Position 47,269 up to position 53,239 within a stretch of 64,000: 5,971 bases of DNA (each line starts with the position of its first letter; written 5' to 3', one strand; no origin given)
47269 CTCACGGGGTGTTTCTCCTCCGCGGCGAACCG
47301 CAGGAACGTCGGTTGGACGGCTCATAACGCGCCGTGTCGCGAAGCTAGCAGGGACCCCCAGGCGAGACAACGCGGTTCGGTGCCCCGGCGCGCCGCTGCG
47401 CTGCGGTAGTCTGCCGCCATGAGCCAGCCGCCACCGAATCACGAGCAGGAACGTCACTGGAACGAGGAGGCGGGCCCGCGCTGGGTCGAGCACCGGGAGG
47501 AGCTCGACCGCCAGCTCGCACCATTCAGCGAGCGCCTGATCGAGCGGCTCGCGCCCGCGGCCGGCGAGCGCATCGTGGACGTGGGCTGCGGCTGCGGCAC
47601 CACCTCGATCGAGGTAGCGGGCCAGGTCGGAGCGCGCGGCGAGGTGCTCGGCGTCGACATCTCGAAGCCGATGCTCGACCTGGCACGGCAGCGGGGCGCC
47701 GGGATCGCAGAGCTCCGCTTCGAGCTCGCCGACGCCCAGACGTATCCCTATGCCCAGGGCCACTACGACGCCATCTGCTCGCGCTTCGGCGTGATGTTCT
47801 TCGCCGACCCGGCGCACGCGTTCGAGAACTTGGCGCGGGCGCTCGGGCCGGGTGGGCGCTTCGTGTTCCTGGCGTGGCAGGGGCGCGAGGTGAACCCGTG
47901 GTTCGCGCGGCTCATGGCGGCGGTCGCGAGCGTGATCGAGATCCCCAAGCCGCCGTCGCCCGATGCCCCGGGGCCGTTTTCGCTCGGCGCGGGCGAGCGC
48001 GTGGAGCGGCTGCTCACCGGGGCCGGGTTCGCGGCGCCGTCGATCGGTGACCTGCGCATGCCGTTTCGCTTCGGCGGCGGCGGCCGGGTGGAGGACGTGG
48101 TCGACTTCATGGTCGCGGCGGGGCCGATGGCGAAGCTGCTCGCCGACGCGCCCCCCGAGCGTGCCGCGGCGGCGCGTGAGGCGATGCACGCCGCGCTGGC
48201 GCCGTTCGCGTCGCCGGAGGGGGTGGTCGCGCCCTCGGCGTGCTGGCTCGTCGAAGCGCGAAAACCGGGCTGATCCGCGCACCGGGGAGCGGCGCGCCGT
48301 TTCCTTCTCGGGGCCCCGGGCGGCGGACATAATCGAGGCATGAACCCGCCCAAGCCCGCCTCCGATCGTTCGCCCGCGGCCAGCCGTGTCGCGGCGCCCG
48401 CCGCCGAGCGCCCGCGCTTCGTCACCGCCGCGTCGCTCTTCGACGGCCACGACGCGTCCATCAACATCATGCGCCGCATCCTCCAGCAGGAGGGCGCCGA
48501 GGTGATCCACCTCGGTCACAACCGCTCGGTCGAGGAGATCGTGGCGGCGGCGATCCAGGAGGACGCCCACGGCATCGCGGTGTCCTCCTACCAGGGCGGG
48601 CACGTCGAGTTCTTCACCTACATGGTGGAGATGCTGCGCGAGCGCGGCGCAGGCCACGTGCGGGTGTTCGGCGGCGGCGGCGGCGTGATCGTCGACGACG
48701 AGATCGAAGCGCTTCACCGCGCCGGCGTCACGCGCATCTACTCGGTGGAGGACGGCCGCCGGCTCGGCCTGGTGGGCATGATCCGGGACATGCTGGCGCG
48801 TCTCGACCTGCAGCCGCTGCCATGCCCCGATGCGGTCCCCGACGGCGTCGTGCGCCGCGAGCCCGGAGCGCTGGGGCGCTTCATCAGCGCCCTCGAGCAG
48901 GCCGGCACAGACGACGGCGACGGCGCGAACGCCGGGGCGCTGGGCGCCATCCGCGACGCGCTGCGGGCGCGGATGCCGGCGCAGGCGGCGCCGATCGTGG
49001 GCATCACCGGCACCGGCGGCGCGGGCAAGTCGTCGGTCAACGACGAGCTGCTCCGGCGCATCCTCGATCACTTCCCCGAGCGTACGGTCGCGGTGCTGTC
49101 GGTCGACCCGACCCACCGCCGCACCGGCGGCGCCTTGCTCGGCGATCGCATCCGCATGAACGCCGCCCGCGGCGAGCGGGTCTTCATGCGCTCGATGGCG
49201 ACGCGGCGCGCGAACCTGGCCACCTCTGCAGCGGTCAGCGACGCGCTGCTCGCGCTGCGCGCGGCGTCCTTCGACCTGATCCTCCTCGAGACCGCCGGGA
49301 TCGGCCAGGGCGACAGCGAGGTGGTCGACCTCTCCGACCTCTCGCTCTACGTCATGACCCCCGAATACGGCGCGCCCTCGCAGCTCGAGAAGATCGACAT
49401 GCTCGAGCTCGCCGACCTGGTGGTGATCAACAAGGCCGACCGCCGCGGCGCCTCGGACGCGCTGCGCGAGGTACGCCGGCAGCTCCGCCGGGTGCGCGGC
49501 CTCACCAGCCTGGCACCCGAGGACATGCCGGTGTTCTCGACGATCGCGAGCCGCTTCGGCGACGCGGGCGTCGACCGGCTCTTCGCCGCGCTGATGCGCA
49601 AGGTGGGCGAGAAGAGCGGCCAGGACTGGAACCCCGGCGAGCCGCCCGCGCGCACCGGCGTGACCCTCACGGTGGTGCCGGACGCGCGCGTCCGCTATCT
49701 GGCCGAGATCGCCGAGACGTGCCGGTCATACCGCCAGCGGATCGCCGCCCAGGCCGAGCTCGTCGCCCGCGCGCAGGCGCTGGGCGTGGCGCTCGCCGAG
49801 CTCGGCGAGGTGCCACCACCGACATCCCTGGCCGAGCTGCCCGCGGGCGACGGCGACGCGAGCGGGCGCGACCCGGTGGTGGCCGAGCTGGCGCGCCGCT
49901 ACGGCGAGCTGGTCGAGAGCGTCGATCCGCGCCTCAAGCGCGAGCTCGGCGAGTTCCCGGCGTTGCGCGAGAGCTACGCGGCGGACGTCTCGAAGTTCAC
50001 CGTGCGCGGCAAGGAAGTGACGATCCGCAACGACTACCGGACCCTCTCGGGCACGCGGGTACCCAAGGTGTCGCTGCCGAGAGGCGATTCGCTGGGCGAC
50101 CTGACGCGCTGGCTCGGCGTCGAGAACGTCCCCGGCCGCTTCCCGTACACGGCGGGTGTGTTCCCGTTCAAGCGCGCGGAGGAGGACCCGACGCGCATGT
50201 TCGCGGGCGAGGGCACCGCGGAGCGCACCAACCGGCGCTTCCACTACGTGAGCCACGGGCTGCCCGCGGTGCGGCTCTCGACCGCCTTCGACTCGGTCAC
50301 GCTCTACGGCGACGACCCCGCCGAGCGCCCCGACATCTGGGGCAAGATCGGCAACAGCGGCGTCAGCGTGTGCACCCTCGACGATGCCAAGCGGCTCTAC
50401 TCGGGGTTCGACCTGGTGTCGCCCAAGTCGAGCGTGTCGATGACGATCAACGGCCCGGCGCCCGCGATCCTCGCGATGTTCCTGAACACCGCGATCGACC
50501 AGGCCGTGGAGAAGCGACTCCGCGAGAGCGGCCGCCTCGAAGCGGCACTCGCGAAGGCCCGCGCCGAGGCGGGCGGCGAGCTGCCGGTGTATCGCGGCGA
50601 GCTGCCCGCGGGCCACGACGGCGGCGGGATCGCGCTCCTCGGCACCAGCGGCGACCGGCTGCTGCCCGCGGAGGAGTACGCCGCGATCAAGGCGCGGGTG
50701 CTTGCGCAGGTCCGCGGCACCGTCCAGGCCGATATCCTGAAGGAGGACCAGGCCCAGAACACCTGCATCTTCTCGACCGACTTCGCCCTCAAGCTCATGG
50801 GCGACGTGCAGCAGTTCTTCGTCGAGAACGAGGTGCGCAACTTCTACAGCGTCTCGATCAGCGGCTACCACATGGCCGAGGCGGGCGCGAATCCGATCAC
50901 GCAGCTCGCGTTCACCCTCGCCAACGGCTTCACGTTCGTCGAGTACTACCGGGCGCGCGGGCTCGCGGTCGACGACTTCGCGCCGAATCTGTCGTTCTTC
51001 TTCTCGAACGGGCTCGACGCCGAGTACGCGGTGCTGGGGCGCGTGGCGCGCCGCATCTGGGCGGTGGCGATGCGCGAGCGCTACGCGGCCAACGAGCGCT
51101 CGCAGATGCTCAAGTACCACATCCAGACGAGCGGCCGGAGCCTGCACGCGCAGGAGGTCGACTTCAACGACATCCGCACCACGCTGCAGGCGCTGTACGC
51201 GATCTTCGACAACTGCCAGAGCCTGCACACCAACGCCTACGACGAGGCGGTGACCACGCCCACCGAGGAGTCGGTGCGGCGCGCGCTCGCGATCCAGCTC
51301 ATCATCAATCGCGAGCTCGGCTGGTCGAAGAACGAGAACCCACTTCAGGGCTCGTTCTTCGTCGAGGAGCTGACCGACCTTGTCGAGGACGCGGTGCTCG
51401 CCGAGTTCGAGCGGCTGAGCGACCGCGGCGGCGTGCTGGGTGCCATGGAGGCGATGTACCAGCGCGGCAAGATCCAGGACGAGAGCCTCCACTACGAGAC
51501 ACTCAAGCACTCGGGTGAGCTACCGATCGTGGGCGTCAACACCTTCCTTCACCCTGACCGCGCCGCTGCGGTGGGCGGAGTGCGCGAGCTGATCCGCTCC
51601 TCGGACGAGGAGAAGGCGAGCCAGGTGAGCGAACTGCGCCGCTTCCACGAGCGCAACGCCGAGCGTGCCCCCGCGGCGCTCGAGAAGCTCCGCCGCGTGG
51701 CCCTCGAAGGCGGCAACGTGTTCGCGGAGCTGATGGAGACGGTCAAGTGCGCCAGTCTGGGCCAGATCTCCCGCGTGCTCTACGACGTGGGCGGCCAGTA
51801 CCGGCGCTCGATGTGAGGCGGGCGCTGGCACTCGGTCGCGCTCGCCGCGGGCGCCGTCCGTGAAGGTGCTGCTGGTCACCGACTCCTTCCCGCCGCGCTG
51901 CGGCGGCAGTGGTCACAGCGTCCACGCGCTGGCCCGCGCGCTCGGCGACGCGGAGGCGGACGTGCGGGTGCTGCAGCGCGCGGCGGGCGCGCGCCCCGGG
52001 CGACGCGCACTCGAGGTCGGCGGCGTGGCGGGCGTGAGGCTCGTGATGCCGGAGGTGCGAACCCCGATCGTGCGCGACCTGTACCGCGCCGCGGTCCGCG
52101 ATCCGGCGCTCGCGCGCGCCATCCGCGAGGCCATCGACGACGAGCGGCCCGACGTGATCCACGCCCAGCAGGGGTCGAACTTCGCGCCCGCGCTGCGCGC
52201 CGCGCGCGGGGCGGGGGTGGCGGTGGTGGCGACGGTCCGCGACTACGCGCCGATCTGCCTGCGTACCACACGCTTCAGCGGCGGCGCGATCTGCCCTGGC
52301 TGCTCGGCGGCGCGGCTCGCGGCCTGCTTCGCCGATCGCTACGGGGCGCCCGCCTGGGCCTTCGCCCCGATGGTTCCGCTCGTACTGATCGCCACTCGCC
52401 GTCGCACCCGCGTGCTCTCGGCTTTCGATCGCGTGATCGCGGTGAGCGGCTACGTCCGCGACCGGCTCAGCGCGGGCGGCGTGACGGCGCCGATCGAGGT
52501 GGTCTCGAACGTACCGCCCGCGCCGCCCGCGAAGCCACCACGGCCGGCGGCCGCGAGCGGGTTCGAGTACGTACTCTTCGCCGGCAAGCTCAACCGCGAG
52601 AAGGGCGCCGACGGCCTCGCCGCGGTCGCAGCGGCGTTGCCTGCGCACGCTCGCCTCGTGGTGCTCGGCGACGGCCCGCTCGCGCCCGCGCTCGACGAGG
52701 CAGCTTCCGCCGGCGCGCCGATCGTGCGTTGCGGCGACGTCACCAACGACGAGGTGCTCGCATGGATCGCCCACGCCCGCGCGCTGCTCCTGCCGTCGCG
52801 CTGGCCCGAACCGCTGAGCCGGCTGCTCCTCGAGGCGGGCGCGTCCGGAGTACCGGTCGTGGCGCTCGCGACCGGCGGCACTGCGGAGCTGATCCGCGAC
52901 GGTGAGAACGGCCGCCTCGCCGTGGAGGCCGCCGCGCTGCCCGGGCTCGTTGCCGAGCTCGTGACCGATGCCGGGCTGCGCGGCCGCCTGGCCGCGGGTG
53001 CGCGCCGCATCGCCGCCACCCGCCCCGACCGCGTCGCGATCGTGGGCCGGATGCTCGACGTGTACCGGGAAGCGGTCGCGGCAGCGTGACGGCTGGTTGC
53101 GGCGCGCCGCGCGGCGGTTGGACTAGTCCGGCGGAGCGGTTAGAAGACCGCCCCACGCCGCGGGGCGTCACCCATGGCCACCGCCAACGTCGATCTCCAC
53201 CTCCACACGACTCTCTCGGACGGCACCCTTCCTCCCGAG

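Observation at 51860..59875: Glycan-assembly island built around a DPPR-synthase (UbiA) with a PHP phosphoesterase in place of the usual PAP2 phosphatase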

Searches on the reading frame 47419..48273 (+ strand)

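Call 20: search_protein_families(library=pfam, proteins=[window:47419-48273:+], max_evalue=0.001)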
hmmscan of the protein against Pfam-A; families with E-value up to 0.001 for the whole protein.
window:47419-48273:+ (284 aa): 10 families
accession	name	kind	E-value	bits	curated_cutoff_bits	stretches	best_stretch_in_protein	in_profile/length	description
PF13649.12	Methyltransf_25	-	3.3e-20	73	27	1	52-146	1-97/97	Methyltransferase domain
PF08241.18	Methyltransf_11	-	2.9e-19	69.9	21.2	1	53-150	1-95/95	Methyltransferase domain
PF13847.12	Methyltransf_31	-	1.3e-18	67.5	27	1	48-150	3-109/145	Methyltransferase domain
PF01209.24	Ubie_methyltran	-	3.6e-16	59.6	20.1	1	41-152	40-153/233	ubiE/COQ5 methyltransferase family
PF13489.12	Methyltransf_23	-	5.9e-15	55.8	27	1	31-154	3-120/164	Methyltransferase domain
PF08242.18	Methyltransf_12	-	5e-14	53.3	30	1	53-148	1-98/98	Methyltransferase domain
PF02353.26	CMAS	-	1e-05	25.5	27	1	38-149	52-163/273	Mycolic acid cyclopropane synthetase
PF01135.25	PCMT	-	2.6e-05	24.5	20.3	1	43-149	68-170/210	Protein-L-isoaspartate(D-aspartate) O-methyltransferase (PCMT)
PF05175.20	MTS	-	2.9e-05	24.2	23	1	37-119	20-102/170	Methyltransferase small domain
PF01728.25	FtsJ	-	0.0002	21.7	24.1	0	48-85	21-56/181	FtsJ-like methyltransferase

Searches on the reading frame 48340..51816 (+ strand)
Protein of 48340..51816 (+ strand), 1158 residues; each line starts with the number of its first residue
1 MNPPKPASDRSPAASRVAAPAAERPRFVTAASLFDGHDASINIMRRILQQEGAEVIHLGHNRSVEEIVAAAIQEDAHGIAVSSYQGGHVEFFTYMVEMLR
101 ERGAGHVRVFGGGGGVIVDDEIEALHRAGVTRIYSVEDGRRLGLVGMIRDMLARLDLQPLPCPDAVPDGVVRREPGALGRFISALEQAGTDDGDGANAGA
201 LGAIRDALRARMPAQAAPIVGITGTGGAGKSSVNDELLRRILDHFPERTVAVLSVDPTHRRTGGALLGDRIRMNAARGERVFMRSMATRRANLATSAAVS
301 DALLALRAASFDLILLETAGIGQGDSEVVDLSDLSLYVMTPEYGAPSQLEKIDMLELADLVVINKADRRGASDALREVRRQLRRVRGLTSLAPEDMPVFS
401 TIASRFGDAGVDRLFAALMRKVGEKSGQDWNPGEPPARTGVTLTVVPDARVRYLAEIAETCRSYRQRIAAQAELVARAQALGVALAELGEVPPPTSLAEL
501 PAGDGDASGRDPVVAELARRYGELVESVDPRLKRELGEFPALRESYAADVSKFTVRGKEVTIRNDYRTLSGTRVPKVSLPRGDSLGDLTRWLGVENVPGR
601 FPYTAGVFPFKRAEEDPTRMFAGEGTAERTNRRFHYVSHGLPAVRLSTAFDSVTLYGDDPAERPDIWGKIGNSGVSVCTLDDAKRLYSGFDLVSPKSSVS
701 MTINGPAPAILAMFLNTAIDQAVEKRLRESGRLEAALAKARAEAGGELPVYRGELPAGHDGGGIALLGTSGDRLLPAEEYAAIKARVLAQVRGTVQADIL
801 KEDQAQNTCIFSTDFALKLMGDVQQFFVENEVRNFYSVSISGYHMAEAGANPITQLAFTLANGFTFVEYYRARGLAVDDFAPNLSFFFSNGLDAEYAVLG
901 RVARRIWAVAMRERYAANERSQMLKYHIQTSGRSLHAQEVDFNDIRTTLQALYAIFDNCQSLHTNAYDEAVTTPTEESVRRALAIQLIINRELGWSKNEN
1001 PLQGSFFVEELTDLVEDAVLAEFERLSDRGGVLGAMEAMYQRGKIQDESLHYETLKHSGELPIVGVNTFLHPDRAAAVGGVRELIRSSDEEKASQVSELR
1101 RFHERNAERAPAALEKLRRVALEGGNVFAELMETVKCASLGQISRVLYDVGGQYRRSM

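Call 4: search_protein_families(library=pfam, proteins=[window:48340-51816:+], max_evalue=0.01)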
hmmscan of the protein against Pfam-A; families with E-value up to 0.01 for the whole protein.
window:48340-51816:+ (1158 aa): 5 families
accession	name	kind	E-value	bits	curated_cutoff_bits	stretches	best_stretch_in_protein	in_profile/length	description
PF01642.28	MM_CoA_mutase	-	4.2e-116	388.9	22.1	1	595-1151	25-511/512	Methylmalonyl-CoA mutase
PF03308.22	MeaB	-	9.1e-40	136.8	23.1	1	214-418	30-231/273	Methylmalonyl Co-A mutase-associated GTPase MeaB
PF02310.24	B12-binding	-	6.1e-15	55.6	32.1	1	26-120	2-95/121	B12 binding domain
PF02492.25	cobW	-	1.1e-06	28.9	20.7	1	218-387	1-174/180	CobW/HypB/UreG, nucleotide-binding domain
PF13191.12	AAA_16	-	0.0042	18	32.6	0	202-252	10-63/167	AAA ATPase domain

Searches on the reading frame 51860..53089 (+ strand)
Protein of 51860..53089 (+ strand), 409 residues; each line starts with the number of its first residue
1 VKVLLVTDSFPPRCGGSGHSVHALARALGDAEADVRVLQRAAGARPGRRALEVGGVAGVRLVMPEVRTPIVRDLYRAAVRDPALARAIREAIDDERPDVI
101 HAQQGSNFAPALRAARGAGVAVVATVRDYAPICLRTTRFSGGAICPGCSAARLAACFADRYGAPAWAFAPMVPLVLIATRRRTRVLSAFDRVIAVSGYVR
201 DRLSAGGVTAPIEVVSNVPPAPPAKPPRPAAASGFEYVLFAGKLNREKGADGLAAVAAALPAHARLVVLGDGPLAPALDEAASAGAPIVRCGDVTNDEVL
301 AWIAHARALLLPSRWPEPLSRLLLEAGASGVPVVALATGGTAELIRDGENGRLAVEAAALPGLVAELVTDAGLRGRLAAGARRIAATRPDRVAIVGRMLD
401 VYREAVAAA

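Call 4: search_protein_families(library=pfam, proteins=[window:51860-53089:+], max_evalue=0.01)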
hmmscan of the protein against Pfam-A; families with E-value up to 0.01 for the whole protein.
window:51860-53089:+ (409 aa): 5 families
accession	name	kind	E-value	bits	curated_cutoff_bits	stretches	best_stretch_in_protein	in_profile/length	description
PF13692.12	Glyco_trans_1_4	-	1.6e-20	74.2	27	1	237-363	3-135/142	Glycosyl transferases group 1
PF00534.26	Glycos_transf_1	-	5.6e-19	68.8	26.4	1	231-382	11-170/172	Glycosyl transferases group 1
PF13439.12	Glyco_transf_4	-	1.8e-17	64.3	28.5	1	15-217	2-164/170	Glycosyltransferase Family 4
PF13579.12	Glyco_trans_4_4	-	5.1e-16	59.8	29.7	1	15-217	1-157/158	Glycosyl transferase 4-like domain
PF13524.12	Glyco_trans_1_2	-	1.6e-05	25.3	25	1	263-385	14-129/144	Glycosyl transferase-like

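Call 6: search_protein_families(library=ncbifam, proteins=[window:51860-53089:+], max_evalue=0.01)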
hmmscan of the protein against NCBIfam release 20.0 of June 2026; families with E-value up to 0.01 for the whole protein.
window:51860-53089:+ (409 aa): 23 families
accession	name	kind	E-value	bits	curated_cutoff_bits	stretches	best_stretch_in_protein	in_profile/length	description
NF047684.1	TeichurnBiosyTuaC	equivalog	2.9e-14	52.8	550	1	238-349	222-332/391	teichuronic acid biosynthesis protein TuaC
TIGR03088.1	stp2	hypoth_equivalog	5.1e-12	45.5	409.05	1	262-404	228-372/374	TIGR03088 family PEP-CTERM/XrtA system glycosyltransferase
TIGR04063.1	stp3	hypoth_equivalog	8.1e-12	44.7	442.05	2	254-406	236-396/397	TIGR04063 family PEP-CTERM/XrtA system glycosyltransferase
NF041876.1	EPS_EpsE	equivalog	1.3e-11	44.3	400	1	291-384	281-375/389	exopolysaccharide biosynthesis GT4 family glycosyltransferase EpsE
TIGR02149.1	glgA_Coryne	subfamily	2.8e-11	43.2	302.4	1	237-358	206-335/391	glycogen synthase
NF053787.1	GlcN_PG_synth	equivalog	1.2e-10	40.8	480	1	187-404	142-358/361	N-acetylglucosaminyl phosphatidylglycerol synthase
NF038229.1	Glyco4_Geo_Pelo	equivalog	3.6e-10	39.4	400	1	287-405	218-336/338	GPMC system family 4 glycosyltransferase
TIGR03999.1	thiol_BshA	equivalog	1.4e-08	34.1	273.7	1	262-405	228-373/375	N-acetyl-alpha-D-glucosaminyl L-malate synthase BshA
TIGR04348.1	TIGR04348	equivalog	2e-08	33.7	300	1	182-385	89-292/310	selenoneine biosynthesis selenosugar synthase SenB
NF011726.0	PRK15179.1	equivalog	1.6e-07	30.1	733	1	258-362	543-648/694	Vi polysaccharide biosynthesis protein TviE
TIGR02095.1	glgA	subfamily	8.8e-07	27.9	328.45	1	238-352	297-414/477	glycogen/starch synthase, ADP-glucose type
TIGR04157.1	glyco_rSAM_CFB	subfamily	3.9e-06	26.1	400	1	238-351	230-345/406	TIGR04157 family glycosyltransferase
TIGR03449.1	mycothiol_MshA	equivalog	5.3e-06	25.6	462.5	1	238-406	223-404/406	D-inositol-3-phosphate glycosyltransferase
TIGR02472.1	sucr_P_syn_N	equivalog_domain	6.5e-06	25.2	576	1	298-353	332-387/439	sucrose-phosphate synthase, putative, glycosyltransferase domain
NF007640.0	PRK10307.1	subfamily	1.7e-05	24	276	1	237-401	231-403/411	WcaI family glycosyltransferase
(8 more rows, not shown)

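Call 56: search_solved_structures(query=window:51860-53086:+, max_evalue=0.00001)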
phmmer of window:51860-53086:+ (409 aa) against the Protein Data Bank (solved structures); distinct sequences matched with E-value up to 0.00001: 7.
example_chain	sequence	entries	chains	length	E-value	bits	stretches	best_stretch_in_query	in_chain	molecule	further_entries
6kih_A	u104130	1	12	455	9e-08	34.7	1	197-408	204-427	Tll1590 protein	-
8x3q_C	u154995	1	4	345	9.4e-08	34.6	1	236-356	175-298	Glycosyl transferase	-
7fg9_A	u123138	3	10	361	1e-07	34.5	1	236-356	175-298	Glycosyl transferase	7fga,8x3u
9v0l_A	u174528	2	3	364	1.3e-07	34.2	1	239-369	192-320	tetrahydrobiopterin glucosyltransferases | tetrahydrobiopterin glucosyltransferase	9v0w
5zer_A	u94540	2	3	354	2.4e-07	33.3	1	287-369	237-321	UDP-glucose:tetrahydrobiopterin glucosyltransferase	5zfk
5ze7_B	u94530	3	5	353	2.5e-07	33.2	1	287-369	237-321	UDP-glucose:tetrahydrobiopterin glucosyltransferase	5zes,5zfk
4xso_B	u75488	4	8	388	6.3e-07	31.9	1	311-396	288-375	Alr3699 protein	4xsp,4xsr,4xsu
